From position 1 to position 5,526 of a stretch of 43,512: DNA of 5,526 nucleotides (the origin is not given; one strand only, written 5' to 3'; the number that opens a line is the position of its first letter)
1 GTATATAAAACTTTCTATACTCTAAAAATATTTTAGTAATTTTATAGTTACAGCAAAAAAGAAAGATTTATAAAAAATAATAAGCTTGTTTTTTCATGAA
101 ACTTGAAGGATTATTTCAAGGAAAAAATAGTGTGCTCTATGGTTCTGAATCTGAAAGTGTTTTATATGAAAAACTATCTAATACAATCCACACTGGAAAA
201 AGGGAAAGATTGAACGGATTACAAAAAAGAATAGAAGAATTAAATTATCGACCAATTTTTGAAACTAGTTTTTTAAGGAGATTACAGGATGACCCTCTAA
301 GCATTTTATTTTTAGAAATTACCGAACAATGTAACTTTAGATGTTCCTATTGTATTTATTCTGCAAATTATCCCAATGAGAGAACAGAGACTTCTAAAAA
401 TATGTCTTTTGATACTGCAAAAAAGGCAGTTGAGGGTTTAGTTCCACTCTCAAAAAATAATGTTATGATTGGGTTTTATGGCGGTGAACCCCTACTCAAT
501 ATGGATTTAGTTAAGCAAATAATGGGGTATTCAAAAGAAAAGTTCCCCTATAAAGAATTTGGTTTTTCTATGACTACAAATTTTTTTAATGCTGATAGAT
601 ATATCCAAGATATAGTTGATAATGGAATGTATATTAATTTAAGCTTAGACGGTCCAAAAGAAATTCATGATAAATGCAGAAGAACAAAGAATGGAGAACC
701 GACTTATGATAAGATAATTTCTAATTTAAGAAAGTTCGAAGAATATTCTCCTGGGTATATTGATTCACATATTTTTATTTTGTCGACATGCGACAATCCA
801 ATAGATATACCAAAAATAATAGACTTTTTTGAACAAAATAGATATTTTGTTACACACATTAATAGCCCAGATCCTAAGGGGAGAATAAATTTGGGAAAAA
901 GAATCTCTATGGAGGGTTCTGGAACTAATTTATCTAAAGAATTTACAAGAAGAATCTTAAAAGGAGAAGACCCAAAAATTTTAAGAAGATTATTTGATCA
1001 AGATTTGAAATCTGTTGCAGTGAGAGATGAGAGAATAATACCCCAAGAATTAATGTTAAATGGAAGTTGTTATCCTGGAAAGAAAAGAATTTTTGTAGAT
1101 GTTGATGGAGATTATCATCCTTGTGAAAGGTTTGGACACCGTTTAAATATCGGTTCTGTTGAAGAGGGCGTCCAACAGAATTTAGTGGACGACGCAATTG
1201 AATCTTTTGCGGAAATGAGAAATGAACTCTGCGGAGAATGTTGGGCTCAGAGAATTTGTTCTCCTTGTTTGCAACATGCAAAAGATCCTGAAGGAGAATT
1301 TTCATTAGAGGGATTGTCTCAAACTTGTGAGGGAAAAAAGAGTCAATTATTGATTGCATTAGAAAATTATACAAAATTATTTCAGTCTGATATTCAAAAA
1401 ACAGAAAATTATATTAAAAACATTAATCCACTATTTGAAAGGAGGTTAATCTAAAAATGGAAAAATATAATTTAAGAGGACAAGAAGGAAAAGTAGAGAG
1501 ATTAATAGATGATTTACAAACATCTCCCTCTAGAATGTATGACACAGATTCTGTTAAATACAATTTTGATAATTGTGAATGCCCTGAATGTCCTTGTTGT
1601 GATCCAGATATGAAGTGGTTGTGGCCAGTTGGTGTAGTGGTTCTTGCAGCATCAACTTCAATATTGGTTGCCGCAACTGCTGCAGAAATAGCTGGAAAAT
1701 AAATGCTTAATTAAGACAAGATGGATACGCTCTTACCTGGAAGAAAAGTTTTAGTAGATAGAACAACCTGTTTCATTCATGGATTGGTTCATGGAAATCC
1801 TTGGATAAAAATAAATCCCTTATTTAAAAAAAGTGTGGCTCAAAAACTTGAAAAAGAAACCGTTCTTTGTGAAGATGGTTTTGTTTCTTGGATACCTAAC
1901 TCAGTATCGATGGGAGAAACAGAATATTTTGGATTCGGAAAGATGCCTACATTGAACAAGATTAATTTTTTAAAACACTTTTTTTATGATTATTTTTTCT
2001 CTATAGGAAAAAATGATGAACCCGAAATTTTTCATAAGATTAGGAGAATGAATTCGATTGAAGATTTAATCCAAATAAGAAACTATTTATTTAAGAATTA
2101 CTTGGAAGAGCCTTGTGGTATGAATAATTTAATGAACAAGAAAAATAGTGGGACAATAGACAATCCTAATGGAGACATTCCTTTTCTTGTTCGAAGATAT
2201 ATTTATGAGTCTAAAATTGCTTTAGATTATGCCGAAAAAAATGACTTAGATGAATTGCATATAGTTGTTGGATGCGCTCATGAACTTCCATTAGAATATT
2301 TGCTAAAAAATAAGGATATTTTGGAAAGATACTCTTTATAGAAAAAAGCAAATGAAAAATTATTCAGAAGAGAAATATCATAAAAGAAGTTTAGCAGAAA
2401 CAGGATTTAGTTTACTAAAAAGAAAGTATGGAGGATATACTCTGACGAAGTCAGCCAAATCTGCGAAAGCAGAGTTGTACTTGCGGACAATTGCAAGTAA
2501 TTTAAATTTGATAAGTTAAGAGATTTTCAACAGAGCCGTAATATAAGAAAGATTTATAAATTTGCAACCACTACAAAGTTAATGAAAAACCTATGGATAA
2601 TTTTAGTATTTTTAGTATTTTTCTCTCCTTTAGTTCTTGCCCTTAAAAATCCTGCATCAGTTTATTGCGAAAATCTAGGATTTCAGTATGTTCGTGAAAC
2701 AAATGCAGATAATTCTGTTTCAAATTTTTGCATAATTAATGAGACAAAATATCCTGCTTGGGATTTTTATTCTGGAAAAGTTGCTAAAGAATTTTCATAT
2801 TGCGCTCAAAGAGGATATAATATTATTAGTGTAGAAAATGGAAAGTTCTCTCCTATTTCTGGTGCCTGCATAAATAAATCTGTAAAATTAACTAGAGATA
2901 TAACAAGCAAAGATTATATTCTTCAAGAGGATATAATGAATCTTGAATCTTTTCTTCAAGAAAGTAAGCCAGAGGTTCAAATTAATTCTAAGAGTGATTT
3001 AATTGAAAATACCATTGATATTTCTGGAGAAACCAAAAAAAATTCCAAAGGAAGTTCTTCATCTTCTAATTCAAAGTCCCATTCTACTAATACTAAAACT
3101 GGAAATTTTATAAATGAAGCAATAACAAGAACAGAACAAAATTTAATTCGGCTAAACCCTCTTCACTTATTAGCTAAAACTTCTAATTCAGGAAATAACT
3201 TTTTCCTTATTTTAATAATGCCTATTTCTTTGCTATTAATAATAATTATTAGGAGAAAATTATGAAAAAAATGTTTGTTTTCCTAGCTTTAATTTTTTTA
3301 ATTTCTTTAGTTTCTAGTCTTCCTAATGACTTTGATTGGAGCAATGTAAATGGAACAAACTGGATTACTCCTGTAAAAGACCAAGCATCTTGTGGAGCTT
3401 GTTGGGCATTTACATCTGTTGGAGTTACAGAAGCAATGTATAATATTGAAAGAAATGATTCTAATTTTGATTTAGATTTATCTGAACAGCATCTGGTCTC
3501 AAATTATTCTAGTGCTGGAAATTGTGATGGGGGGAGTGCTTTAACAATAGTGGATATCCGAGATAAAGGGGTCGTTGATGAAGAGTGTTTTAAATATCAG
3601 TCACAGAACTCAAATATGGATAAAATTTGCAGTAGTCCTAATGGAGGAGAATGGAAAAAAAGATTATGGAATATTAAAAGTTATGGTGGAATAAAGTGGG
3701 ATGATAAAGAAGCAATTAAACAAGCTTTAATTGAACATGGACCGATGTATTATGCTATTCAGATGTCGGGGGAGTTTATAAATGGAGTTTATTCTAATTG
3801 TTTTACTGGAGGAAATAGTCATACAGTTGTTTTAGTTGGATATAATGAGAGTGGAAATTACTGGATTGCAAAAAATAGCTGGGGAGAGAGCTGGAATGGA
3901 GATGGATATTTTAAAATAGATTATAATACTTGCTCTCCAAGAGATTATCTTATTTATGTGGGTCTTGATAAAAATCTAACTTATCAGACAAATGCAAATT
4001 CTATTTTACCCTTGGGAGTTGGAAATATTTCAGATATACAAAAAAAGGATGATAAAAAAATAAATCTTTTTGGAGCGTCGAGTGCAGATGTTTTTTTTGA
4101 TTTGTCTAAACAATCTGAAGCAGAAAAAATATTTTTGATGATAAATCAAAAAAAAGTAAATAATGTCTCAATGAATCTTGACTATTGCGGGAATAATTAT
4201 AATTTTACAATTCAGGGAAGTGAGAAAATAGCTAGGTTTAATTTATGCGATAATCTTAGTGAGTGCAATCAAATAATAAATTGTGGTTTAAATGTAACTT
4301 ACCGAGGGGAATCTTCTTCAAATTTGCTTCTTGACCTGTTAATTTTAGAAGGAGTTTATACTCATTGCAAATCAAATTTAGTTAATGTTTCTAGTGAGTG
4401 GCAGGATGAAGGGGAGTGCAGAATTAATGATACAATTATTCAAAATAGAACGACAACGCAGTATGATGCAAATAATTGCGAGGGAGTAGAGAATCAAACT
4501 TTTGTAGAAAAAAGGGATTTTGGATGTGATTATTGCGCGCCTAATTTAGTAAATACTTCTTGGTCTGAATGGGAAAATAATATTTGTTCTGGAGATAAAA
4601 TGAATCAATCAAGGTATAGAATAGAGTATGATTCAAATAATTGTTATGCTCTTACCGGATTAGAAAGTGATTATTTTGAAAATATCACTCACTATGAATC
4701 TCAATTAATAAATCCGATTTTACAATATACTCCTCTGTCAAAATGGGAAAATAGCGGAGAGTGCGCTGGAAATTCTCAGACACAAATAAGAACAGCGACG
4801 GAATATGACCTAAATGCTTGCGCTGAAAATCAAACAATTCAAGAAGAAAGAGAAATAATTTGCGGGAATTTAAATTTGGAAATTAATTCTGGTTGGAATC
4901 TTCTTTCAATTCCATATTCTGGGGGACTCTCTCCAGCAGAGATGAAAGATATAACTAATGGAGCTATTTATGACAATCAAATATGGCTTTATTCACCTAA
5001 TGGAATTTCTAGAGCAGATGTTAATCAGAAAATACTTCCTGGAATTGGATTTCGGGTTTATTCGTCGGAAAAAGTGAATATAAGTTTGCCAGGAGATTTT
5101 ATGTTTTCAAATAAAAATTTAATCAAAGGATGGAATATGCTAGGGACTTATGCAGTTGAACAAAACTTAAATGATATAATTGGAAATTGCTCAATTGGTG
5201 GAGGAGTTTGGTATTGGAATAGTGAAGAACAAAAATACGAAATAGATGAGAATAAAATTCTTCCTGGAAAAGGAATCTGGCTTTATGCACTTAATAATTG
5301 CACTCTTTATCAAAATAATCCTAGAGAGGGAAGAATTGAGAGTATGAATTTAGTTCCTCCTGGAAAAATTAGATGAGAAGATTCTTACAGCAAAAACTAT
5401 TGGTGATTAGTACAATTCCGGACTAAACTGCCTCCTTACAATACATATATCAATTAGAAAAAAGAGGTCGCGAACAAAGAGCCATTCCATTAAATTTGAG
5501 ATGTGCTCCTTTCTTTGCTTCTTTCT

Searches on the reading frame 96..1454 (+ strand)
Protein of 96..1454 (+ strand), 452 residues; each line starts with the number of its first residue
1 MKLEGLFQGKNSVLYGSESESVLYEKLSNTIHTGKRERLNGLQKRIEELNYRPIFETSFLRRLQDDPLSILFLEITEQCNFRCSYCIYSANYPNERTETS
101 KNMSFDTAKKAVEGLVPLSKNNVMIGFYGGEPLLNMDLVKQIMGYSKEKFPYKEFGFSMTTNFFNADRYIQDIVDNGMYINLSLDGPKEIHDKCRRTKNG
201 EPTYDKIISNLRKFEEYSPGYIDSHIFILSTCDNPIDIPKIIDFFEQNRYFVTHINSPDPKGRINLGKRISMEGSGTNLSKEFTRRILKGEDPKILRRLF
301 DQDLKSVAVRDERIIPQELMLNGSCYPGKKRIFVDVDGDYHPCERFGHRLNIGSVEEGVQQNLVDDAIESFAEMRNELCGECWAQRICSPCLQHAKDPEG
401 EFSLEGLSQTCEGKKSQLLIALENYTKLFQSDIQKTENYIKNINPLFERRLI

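Call 10: search_protein_families(library=pfam, proteins=[window:96-1454:+], max_evalue=0.001)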
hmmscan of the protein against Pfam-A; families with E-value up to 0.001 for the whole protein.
window:96-1454:+ (452 aa): 3 families
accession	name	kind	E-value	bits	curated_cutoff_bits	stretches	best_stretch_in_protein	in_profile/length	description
PF04055.27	Radical_SAM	-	1.6e-17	64.7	29.5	1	74-228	2-148/166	Radical SAM superfamily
PF13353.11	Fer4_12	-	3.2e-06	27.9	22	1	77-189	13-118/137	4Fe-4S single cluster domain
PF13186.11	SPASM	-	2.9e-05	24.7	21.5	1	325-383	1-67/67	Iron-sulfur cluster-binding domain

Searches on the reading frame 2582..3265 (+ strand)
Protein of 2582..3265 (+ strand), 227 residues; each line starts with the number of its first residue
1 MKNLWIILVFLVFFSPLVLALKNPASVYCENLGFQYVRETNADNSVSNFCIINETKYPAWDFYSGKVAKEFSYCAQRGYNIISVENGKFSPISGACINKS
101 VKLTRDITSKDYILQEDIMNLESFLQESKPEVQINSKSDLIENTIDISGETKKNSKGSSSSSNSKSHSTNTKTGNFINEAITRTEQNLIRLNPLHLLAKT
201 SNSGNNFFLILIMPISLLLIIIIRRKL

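Call 10: search_protein_families(library=pfam, proteins=[window:2582-3265:+], max_evalue=0.001)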
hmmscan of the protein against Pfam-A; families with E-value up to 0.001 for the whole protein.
window:2582-3265:+ (227 aa): 1 family
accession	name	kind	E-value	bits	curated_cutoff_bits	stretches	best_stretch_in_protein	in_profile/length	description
PF03891.20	DUF333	-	9.9e-07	29.4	25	1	22-65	3-46/47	Domain of unknown function (DUF333)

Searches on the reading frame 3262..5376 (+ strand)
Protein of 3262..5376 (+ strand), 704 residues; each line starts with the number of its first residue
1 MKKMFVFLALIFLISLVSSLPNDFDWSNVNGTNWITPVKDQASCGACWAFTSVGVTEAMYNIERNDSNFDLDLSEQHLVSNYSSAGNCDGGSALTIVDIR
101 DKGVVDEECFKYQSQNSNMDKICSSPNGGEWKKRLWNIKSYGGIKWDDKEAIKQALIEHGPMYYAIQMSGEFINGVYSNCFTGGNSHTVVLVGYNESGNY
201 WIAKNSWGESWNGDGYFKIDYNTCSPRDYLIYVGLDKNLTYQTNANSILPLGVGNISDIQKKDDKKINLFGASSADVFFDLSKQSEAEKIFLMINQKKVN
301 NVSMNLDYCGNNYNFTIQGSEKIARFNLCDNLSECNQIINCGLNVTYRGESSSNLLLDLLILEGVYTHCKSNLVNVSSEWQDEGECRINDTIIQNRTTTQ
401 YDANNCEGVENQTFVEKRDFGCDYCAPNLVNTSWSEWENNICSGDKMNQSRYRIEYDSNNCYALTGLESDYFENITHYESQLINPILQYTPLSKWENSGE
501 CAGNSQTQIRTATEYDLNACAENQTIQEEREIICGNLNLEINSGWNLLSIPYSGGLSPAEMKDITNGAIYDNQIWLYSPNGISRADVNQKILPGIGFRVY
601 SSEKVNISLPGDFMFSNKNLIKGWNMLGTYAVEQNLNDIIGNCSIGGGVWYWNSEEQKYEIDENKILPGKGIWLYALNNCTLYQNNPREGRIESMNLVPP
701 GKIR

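Call 10: search_protein_families(library=pfam, proteins=[window:3262-5376:+], max_evalue=0.001)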
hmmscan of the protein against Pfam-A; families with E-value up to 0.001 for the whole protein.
window:3262-5376:+ (704 aa): 1 family
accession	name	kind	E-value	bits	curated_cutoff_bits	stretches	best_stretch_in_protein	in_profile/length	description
PF00112.29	Peptidase_C1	-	5.3e-41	141.5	20.7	1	20-223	1-209/220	Papain family cysteine protease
